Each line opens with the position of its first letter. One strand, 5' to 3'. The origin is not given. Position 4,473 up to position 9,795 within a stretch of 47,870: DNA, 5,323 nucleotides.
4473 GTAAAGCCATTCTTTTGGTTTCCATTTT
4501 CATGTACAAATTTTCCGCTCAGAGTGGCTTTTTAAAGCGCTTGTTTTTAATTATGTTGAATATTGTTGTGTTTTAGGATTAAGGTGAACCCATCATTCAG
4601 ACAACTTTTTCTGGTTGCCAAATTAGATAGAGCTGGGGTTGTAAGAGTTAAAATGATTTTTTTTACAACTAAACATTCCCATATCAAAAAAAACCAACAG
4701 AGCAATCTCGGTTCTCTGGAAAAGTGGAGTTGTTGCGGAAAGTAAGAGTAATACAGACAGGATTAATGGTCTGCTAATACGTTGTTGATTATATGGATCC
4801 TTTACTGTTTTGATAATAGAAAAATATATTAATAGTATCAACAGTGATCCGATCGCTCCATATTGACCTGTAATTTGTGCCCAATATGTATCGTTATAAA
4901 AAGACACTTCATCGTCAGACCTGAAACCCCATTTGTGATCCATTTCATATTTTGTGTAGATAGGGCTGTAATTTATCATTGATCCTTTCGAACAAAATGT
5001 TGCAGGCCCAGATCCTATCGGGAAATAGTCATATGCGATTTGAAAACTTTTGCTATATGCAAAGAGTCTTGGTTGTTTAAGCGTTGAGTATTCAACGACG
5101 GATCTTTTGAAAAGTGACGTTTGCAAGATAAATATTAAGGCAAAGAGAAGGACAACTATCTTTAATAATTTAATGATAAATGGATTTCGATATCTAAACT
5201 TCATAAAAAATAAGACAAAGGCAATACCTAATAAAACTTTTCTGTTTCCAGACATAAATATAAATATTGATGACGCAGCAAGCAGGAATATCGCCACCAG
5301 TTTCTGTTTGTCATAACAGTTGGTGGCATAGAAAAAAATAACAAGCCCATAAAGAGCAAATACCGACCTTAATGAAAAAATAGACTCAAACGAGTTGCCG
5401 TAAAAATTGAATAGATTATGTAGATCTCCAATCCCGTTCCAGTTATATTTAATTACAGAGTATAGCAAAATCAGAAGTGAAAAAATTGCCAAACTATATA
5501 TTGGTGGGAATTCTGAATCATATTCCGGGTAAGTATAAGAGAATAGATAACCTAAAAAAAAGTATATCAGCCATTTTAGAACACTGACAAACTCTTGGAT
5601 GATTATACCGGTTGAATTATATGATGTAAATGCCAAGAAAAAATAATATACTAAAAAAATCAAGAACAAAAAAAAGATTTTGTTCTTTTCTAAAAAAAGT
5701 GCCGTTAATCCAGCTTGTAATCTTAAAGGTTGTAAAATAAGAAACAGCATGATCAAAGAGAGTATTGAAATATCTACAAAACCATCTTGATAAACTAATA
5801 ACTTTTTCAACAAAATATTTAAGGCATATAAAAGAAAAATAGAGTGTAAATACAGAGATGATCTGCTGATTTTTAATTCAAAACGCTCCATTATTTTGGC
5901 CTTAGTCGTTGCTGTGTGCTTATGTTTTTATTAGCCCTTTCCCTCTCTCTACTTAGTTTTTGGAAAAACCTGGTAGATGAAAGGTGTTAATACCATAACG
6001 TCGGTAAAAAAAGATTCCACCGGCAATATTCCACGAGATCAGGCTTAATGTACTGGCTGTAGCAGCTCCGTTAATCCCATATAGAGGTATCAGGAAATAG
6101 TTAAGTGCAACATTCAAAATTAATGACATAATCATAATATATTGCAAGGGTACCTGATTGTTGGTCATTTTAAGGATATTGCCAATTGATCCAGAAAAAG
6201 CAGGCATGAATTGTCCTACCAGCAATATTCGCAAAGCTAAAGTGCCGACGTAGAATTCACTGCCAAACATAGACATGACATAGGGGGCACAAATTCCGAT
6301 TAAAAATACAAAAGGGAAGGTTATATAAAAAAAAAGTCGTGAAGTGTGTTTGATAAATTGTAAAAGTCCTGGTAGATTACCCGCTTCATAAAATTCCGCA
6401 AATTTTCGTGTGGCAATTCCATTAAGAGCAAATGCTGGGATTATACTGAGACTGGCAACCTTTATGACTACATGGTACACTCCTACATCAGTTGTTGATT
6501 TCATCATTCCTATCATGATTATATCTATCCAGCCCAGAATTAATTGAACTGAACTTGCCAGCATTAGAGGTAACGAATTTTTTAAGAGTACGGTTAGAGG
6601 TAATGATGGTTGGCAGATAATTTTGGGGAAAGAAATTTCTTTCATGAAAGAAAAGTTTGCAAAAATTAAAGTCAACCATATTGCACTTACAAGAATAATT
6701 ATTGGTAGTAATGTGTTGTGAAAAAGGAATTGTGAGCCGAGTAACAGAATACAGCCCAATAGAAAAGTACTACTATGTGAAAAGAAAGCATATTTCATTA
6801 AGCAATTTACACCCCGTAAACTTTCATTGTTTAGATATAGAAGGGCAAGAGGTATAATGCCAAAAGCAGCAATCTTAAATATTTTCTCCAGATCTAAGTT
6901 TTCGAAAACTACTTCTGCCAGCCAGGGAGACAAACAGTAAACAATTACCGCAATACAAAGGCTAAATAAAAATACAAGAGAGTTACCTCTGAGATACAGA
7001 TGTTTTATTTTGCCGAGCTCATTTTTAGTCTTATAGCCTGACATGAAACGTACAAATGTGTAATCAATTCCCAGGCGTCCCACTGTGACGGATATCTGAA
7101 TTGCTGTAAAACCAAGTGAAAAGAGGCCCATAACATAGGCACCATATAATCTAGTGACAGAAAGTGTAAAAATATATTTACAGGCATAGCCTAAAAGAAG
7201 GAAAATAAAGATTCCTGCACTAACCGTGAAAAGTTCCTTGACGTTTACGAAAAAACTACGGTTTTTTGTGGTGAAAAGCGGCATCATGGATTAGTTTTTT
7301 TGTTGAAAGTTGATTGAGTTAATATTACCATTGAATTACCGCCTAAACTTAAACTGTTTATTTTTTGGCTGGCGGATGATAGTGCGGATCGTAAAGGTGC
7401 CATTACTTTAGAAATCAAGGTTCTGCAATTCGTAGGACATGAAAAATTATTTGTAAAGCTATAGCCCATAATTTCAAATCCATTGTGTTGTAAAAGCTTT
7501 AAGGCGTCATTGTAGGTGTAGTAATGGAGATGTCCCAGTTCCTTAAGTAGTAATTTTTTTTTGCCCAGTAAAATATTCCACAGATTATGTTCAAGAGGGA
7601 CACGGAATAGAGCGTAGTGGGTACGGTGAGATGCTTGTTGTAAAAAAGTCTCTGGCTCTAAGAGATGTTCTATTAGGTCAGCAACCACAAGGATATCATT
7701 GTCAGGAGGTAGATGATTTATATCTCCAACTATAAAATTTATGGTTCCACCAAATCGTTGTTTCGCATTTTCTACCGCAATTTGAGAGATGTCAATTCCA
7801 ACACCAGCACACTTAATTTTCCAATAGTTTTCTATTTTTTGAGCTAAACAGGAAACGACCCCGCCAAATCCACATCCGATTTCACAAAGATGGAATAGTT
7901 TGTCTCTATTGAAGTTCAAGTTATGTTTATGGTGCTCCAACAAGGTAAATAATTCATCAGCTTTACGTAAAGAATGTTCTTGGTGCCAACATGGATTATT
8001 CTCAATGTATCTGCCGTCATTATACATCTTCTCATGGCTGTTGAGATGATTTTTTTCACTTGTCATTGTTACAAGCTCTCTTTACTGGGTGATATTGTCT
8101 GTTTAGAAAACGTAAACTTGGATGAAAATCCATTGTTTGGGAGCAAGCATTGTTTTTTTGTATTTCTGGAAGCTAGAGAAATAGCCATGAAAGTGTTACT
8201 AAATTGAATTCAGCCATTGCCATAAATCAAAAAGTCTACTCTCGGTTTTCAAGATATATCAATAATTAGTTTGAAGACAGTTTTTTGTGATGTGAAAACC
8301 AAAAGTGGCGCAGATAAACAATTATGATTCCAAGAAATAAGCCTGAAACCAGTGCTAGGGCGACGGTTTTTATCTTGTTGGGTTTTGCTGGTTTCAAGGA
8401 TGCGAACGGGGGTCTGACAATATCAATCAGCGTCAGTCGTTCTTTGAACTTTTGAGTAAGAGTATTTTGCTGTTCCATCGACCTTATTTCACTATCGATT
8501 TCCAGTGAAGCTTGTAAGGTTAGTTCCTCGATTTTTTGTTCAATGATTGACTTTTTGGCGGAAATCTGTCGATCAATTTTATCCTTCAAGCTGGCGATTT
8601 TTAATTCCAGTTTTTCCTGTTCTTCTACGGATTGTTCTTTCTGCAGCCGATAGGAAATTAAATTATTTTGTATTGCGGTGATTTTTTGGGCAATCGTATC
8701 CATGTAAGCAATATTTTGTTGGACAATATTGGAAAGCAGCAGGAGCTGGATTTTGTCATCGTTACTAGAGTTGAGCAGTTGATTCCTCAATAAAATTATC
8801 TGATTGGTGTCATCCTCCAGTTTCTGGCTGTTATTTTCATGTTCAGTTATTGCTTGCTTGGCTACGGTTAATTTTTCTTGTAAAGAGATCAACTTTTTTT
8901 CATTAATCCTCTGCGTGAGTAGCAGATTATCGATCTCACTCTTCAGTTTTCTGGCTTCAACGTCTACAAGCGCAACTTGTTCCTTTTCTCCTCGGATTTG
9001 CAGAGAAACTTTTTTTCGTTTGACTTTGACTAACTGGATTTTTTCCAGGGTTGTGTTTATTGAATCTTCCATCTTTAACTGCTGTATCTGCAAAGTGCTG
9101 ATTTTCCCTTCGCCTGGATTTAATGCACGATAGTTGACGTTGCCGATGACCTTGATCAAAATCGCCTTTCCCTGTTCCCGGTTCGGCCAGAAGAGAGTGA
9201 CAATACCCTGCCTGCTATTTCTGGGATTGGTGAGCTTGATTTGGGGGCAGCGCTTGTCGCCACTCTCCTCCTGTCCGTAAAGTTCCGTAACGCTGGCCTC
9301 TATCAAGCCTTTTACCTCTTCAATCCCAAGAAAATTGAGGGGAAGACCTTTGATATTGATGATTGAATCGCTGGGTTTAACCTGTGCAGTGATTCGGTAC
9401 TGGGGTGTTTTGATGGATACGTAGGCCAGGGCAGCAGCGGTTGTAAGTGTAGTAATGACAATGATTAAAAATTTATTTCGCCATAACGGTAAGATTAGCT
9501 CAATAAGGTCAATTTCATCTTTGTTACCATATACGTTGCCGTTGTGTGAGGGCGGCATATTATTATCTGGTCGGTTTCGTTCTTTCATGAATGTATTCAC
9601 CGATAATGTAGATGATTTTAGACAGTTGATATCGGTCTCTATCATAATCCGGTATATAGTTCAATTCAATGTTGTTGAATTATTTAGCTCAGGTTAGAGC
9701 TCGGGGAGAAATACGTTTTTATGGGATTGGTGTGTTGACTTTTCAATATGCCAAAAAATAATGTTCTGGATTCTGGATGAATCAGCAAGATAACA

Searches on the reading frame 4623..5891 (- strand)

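Call 76: search_protein_families(library=pfam, proteins=[window:4623-5891:-], max_evalue=0.00001)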
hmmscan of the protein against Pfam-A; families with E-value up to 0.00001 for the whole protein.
window:4623-5891:- (422 aa): 1 family
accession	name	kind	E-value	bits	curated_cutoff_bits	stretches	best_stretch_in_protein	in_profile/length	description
PF04932.20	Wzy_C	-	6.5e-08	32.9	31.7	1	203-352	2-148/149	O-Antigen ligase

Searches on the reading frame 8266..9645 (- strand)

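Call 76: search_protein_families(library=pfam, proteins=[window:8266-9645:-], max_evalue=0.00001)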
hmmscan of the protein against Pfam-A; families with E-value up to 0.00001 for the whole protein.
window:8266-9645:- (459 aa): 2 families
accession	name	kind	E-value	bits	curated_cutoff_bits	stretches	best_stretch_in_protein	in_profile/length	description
PF02706.20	Wzz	-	6.6e-13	49.2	25.5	1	43-94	1-52/91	Chain length determinant protein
PF13807.11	GNVR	-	8.3e-06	26.1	27.7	0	391-447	27-81/82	G-rich domain on putative tyrosine kinase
